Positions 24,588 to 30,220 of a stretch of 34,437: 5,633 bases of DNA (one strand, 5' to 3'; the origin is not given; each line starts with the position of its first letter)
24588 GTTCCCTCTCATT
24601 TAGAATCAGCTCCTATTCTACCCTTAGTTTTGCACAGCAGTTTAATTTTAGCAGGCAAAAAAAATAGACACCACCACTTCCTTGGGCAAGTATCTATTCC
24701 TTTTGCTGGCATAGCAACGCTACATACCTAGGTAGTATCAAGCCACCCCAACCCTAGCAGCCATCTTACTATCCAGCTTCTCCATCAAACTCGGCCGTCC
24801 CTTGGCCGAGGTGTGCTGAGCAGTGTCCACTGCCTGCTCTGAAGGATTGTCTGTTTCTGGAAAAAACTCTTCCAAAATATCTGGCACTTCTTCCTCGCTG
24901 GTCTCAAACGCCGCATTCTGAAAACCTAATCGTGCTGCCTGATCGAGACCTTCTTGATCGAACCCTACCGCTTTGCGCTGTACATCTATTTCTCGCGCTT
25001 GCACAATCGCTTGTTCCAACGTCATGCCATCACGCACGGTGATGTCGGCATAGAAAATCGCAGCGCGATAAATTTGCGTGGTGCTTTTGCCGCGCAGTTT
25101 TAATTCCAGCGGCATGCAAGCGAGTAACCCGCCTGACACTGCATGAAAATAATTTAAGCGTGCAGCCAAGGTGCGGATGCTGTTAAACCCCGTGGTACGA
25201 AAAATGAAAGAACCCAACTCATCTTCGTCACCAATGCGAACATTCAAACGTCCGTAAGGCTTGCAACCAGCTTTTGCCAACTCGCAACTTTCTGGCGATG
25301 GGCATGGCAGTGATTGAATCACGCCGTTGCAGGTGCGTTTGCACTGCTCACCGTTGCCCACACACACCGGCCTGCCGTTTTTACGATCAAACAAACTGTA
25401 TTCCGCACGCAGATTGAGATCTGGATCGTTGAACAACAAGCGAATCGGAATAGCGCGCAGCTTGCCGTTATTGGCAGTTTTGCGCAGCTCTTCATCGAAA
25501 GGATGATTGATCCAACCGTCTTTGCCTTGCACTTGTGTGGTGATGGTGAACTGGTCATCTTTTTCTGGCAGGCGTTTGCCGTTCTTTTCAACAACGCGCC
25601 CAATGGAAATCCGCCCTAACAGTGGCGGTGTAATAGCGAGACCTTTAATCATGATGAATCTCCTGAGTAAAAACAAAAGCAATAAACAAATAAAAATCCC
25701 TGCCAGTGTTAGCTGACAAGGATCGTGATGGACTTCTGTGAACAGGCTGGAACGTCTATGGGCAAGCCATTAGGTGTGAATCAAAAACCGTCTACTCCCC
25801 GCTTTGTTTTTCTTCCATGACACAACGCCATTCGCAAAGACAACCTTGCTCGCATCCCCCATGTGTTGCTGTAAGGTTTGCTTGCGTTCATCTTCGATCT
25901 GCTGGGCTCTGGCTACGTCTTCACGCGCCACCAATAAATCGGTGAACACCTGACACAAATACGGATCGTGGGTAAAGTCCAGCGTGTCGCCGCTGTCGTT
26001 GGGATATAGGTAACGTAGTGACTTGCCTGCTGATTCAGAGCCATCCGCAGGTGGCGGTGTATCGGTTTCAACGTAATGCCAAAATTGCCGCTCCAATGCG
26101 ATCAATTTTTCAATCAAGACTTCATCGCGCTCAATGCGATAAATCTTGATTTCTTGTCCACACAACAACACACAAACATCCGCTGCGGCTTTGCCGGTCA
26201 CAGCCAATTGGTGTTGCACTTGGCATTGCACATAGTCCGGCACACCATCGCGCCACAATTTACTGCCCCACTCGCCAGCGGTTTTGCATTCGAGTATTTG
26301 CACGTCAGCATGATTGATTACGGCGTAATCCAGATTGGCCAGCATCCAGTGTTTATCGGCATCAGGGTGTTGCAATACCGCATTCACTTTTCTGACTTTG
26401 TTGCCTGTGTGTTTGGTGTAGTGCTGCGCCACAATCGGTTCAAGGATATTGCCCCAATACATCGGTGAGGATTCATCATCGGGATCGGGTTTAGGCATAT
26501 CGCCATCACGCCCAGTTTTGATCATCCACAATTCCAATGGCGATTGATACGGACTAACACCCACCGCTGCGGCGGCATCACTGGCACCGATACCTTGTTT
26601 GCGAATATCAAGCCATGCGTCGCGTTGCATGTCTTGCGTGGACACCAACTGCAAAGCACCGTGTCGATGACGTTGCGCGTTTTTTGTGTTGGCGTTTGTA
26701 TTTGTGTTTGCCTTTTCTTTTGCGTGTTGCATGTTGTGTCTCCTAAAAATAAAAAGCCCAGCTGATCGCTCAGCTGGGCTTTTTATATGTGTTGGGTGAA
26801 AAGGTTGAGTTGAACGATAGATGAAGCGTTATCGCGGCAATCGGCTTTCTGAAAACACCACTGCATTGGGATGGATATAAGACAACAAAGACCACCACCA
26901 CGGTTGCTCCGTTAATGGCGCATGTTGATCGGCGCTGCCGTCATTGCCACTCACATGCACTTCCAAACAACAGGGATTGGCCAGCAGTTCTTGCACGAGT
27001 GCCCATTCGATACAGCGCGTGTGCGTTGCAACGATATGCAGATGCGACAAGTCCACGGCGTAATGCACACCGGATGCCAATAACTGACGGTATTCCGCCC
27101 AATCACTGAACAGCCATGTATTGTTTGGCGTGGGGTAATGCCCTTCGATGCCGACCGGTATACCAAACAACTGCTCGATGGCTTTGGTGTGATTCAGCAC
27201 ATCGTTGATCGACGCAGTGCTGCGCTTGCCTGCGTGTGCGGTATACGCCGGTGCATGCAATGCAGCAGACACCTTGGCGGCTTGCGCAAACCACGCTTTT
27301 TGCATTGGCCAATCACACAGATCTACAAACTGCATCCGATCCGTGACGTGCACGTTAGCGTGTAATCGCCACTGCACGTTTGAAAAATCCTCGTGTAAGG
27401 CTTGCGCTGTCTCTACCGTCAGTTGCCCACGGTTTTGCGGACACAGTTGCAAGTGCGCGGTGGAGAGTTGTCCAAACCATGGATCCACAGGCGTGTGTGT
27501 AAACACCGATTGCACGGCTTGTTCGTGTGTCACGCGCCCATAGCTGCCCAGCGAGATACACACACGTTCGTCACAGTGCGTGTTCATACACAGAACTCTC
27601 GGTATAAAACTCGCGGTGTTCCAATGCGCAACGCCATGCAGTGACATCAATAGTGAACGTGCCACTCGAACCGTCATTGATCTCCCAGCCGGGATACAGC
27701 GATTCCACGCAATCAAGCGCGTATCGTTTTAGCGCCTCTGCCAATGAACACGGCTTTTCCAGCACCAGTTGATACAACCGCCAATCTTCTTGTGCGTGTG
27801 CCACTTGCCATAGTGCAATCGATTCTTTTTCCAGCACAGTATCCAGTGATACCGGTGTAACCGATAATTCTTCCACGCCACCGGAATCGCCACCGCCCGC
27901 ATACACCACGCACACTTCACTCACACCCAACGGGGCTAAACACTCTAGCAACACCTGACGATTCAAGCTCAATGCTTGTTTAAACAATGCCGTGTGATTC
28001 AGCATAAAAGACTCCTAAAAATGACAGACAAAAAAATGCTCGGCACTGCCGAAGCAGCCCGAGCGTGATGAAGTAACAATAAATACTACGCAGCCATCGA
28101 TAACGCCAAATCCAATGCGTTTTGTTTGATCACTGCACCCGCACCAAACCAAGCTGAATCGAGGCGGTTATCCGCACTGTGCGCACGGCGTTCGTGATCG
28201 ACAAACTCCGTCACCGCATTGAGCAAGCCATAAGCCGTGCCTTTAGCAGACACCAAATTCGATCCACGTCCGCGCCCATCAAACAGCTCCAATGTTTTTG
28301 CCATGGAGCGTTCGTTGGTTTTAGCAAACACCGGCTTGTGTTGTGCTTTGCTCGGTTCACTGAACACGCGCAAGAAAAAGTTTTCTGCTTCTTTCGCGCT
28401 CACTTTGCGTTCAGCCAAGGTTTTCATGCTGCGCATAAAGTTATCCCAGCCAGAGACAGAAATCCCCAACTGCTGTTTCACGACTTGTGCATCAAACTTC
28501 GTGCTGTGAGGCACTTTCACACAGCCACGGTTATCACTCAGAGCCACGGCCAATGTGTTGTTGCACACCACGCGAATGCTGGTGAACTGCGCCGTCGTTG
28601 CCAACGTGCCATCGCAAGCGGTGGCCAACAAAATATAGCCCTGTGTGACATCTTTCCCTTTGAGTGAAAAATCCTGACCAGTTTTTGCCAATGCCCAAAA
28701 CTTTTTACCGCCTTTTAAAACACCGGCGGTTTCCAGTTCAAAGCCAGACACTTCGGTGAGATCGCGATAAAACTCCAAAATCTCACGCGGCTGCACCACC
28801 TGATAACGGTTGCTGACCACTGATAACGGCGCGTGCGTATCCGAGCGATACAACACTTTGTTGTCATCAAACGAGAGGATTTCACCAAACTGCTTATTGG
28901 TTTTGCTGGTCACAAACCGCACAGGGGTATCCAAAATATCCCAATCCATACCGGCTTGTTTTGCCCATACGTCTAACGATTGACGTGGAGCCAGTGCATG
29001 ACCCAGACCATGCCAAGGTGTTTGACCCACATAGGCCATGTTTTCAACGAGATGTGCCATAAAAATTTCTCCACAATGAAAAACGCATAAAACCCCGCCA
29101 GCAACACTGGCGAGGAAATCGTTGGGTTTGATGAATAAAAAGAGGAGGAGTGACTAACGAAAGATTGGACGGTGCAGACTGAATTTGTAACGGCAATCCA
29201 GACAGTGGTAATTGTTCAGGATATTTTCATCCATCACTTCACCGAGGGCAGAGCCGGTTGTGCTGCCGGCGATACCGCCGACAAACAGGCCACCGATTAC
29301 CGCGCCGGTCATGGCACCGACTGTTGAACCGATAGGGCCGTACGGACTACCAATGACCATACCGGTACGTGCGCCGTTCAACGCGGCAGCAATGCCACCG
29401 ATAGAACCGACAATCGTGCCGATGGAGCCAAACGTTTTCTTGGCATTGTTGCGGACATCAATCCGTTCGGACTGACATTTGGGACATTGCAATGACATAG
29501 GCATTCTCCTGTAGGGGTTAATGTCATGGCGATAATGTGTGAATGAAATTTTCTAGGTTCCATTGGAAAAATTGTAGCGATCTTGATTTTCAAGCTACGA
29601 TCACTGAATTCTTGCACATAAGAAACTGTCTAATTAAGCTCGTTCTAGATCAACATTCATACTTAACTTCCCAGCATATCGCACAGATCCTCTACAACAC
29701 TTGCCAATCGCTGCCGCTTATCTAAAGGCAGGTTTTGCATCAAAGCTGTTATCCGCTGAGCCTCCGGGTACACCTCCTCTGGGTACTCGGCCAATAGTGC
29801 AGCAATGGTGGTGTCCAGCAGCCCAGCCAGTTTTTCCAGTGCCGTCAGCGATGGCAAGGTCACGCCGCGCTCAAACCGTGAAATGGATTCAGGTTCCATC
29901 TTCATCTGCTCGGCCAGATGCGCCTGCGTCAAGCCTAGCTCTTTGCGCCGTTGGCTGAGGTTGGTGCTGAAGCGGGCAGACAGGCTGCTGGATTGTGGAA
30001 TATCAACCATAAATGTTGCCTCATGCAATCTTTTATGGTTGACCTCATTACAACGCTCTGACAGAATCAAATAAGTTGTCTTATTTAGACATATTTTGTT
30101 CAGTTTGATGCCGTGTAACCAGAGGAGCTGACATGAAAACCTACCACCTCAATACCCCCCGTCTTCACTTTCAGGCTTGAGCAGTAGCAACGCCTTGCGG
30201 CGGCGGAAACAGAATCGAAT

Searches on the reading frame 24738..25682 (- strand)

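Call 35: search_protein_families(library=pfam, proteins=[window:24738-25682:-], max_evalue=0.001)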
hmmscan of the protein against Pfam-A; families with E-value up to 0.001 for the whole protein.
window:24738-25682:- (314 aa): 1 family
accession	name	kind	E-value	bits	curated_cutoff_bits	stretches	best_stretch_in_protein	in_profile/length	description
PF18897.5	Gp3-like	-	2.6e-43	148.6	23.6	1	22-216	1-190/191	Recombination directionality factor-like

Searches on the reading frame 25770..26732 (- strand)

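Call 35: search_protein_families(library=pfam, proteins=[window:25770-26732:-], max_evalue=0.001)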
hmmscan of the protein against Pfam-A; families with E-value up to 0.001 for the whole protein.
window:25770-26732:- (320 aa): 1 family
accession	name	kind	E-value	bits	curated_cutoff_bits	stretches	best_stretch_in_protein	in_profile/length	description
PF09588.16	YqaJ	-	4.1e-48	163.9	22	1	40-181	2-149/150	YqaJ-like viral recombinase domain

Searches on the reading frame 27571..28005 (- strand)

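Call 97: search_protein_families(library=pfam, proteins=[window:27571-28005:-], max_evalue=0.001)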
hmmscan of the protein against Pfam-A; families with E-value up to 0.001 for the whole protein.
window:27571-28005:- (144 aa): 1 family
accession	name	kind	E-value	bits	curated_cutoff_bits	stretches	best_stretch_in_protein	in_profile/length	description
PF21798.2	DUF6878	-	1.1e-21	77.5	24.3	1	13-143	3-127/128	Family of unknown function (DUF6878)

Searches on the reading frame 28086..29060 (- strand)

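Call 35: search_protein_families(library=pfam, proteins=[window:28086-29060:-], max_evalue=0.001)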
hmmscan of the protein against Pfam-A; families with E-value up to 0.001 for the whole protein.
window:28086-29060:- (324 aa): 1 family
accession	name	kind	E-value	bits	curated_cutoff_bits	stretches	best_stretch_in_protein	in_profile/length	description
PF06067.16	DUF932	-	5.1e-72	242.8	23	1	78-304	1-227/227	Domain of unknown function (DUF932)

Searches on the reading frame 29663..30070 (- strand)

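Call 97: search_protein_families(library=pfam, proteins=[window:29663-30070:-], max_evalue=0.001)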
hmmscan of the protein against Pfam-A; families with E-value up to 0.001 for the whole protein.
window:29663-30070:- (135 aa): 4 families
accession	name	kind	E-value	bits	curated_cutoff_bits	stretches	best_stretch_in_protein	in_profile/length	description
PF01381.28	HTH_3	-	1.6e-11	44.5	23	1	39-90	2-53/55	Helix-turn-helix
PF13560.12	HTH_31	-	1.4e-10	41.7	27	1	37-90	5-58/64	Helix-turn-helix domain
PF13443.12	HTH_26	-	2e-05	25.2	22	1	37-93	1-58/63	Cro/C1-type HTH DNA-binding domain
PF12844.13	HTH_19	-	8.6e-05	22.8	30.2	1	38-95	4-61/64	Helix-turn-helix domain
